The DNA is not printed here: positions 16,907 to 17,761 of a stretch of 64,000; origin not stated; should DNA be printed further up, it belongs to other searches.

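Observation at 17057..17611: PARP/Tpt1/DarT-like (H-Y-E class) ADP-ribosyltransferase candidate as hotspot cargo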

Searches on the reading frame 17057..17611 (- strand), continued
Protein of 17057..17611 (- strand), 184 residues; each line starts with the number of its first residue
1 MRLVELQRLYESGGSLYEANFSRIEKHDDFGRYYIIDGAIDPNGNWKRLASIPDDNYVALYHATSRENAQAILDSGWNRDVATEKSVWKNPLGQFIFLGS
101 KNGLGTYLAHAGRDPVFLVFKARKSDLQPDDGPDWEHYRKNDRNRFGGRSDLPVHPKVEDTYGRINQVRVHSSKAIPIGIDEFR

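Call 57: find_encoding_contigs(protein=P0029, flank=6000, max_places=2)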
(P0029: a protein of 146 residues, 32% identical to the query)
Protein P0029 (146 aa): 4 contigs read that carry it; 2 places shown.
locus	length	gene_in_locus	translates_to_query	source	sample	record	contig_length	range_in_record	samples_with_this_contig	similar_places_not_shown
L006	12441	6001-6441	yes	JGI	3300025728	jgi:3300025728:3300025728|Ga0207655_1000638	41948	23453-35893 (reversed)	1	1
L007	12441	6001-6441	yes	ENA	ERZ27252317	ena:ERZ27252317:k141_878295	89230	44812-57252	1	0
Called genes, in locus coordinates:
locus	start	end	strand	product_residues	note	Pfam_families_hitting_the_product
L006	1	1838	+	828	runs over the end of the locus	PF18019:Cas3_HD (weak), PF00270:DEAD (weak), PF04851:ResIII (weak), PF22590:Cas3-like_C_2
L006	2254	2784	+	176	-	-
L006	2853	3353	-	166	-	-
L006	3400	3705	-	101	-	-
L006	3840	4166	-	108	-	PF13108:DUF3969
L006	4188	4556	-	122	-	PF07866:DUF1653 (faint)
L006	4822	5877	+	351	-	-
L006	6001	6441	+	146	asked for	-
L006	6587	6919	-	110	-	-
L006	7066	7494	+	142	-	-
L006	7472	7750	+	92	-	-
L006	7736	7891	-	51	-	-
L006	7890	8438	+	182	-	-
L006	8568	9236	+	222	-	PF16323:DUF4959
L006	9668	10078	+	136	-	-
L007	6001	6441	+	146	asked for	-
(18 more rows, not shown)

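Call 58: find_encoding_contigs(protein=P0031, flank=6000, max_places=2)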
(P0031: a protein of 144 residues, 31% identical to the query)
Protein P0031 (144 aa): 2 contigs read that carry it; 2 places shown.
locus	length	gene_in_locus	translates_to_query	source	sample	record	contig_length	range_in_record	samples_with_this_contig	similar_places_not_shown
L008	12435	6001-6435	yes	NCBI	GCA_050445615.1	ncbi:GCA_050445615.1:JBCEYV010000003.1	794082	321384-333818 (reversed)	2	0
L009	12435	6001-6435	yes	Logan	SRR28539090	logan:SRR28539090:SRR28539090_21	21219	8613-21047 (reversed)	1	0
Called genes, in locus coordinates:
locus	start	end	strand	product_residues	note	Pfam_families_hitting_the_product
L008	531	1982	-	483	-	-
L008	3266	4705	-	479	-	-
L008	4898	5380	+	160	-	-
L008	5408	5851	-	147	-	PF00210:Ferritin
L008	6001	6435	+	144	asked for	-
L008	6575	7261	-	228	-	-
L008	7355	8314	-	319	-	PF03255:ACCA, PF01039:Carboxyl_trans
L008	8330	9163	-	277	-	PF17848:Zn_ribbon_ACC (weak), PF01039:Carboxyl_trans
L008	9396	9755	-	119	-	-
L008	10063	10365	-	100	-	-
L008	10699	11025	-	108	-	-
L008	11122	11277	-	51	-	-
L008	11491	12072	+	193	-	-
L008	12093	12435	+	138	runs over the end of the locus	-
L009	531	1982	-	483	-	-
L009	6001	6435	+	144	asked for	-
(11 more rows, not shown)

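Call 79: find_encoding_contigs(protein=P0001, flank=2000, max_places=3)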
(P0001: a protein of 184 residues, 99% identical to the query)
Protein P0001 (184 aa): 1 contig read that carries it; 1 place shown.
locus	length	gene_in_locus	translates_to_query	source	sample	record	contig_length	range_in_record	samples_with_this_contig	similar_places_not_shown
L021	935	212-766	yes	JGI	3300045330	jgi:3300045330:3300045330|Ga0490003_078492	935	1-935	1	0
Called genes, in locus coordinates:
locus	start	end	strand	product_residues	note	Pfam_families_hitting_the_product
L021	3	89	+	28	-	?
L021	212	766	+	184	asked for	-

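Call 81: find_encoding_contigs(protein=P0002, flank=2000, max_places=3)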
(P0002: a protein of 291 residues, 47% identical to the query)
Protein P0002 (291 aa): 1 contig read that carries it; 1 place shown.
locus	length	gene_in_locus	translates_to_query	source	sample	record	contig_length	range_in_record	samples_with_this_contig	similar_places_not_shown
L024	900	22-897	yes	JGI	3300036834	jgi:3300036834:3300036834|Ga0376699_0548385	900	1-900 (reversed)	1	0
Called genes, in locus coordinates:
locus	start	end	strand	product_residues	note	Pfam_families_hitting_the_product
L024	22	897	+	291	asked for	-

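Call 83: search_solved_structures(query=A6, max_evalue=10, show_alignments=5)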
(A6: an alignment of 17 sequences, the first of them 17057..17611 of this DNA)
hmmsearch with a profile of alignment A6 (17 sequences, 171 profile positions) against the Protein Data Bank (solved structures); distinct sequences matched with E-value up to 10: 10.
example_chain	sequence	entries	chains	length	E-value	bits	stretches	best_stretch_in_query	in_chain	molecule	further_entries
8jca_B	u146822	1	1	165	0.081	15.7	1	30-94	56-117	Pleckstrin homology domain-containing family M member 2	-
8tfz_A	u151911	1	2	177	0.1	15.3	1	9-68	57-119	Probable RNA 2'-phosphotransferase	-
4x52_A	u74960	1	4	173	0.13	15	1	35-99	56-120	Zinc finger CCCH-type antiviral protein 1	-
8tfi_A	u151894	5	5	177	0.17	14.6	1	9-68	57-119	Probable RNA 2'-phosphotransferase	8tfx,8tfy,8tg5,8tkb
9qgl_1A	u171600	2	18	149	0.46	13.2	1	80-133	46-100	Phage tail protein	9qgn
9ldc_A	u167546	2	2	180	0.57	12.9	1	30-68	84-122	Probable RNA 2'-phosphotransferase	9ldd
9ld3_A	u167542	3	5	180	0.58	12.9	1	30-68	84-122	Probable RNA 2'-phosphotransferase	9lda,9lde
9ld4_A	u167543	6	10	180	0.61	12.8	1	30-68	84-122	Probable RNA 2'-phosphotransferase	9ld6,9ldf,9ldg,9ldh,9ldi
2n04_A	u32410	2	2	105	0.63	12.8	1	116-160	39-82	DnaJ homolog subfamily C member 5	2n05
2ctw_A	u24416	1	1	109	0.66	12.7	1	116-160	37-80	DnaJ homolog subfamily C member 5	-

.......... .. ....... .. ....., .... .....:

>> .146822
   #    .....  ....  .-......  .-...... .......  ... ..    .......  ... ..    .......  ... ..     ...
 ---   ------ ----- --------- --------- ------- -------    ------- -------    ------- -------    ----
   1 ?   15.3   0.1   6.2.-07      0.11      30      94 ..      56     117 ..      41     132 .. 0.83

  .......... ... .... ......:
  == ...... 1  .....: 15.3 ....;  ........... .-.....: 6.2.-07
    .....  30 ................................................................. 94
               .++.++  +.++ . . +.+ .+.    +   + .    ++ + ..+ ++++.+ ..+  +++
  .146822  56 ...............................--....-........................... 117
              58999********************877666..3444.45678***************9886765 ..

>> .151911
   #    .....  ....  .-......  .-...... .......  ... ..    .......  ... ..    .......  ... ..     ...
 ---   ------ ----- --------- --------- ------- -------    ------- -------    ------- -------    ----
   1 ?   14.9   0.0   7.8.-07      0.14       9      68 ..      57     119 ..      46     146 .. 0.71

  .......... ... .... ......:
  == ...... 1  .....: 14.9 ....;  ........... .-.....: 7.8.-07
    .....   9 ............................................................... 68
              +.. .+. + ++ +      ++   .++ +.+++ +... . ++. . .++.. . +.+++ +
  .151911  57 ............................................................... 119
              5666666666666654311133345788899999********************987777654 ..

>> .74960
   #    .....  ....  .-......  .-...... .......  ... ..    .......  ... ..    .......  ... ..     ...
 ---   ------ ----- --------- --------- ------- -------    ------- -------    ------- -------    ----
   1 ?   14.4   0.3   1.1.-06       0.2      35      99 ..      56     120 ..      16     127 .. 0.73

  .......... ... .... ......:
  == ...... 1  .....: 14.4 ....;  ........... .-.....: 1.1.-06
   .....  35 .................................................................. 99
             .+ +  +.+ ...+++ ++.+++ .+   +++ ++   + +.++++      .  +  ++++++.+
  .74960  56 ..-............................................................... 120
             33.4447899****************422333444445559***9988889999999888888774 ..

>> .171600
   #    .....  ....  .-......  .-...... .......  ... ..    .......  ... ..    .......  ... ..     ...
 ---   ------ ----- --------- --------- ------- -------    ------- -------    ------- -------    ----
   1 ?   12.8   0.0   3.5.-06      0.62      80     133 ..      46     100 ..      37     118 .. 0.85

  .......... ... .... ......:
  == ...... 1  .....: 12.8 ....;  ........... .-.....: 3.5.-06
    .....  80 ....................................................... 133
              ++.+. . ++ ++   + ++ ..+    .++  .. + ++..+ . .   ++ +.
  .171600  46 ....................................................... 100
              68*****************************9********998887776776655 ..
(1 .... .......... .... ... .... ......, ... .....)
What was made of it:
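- PARP13 scores E 0.13 (call 83). The alignment extends upstream of the H-x-T motif into the 'DEkGRYei.g..' hairpin that ends Tpt1's N-terminal lobe (call 83). The positions aligned to Tpt1's IRA and GHS motifs carry no Arg or His (call 83).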

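Call 93: search_protein_families(library=pfam, proteins=[P0011, P0012, P0013, P0020, P0021], max_evalue=0.001)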
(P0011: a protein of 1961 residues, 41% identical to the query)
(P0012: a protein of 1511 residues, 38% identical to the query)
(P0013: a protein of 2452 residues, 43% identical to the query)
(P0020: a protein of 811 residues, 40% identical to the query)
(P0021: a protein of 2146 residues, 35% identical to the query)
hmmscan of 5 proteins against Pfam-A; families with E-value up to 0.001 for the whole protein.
P0011 (1961 aa): 0 families

P0012 (1511 aa): 1 family
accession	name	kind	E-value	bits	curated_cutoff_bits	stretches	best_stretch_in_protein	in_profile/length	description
PF18760.7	ART-PolyVal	-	1.7e-18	68.2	31.2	1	684-835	1-140/140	ADP-Ribosyltransferase in polyvalent proteins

P0013 (2452 aa): 2 families
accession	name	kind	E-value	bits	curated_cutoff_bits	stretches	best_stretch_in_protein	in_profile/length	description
PF13508.13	Acetyltransf_7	-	6.5e-05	23.7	27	0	52-94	11-61/84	Acetyltransferase (GNAT) domain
PF13673.13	Acetyltransf_10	-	8.7e-05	22.9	23.6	0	56-97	43-82/128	Acetyltransferase (GNAT) domain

P0020 (811 aa): 0 families

P0021 (2146 aa): 1 family
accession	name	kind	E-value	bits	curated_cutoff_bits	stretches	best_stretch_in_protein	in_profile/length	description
PF18760.7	ART-PolyVal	-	1e-09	39.7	31.2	1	268-437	6-134/140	ADP-Ribosyltransferase in polyvalent proteins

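Call 99: search_protein_families(library=ncbifam, alignment_id=A2, max_evalue=1)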
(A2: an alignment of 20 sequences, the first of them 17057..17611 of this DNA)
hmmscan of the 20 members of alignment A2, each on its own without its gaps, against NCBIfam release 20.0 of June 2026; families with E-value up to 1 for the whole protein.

A. member 1, window:17057-17611:- (184 aa): 1 family
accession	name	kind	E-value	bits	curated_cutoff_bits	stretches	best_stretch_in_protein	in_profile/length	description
NF002013.0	PRK00819.1-2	equivalog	0.04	13.4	231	1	19-76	54-114/183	RNA 2'-phosphotransferase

B. families by the number of members that match (of 20 scanned): 4 families
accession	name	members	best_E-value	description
NF002013.0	PRK00819.1-2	8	0.0027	RNA 2'-phosphotransferase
NF052319.1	FEKKY_dom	2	0.018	FEKKY domain-containing protein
NF041716.1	HxA_phane_GNAT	1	0.099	cyclophane-containing RiPP N-acetyltransferase HaaN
NF035932.1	lectin_4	1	0.13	lectin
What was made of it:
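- The NCBIfam KptA model is hit by 8 of 20 members, best E 0.0027 (call 99).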

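Call 102: search_dna_similar(query=P0016, collection=phages, mode=protein, max_evalue=0.001, max_rows=15)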
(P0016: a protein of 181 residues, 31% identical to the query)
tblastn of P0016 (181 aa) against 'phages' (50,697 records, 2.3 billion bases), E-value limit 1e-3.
No match.
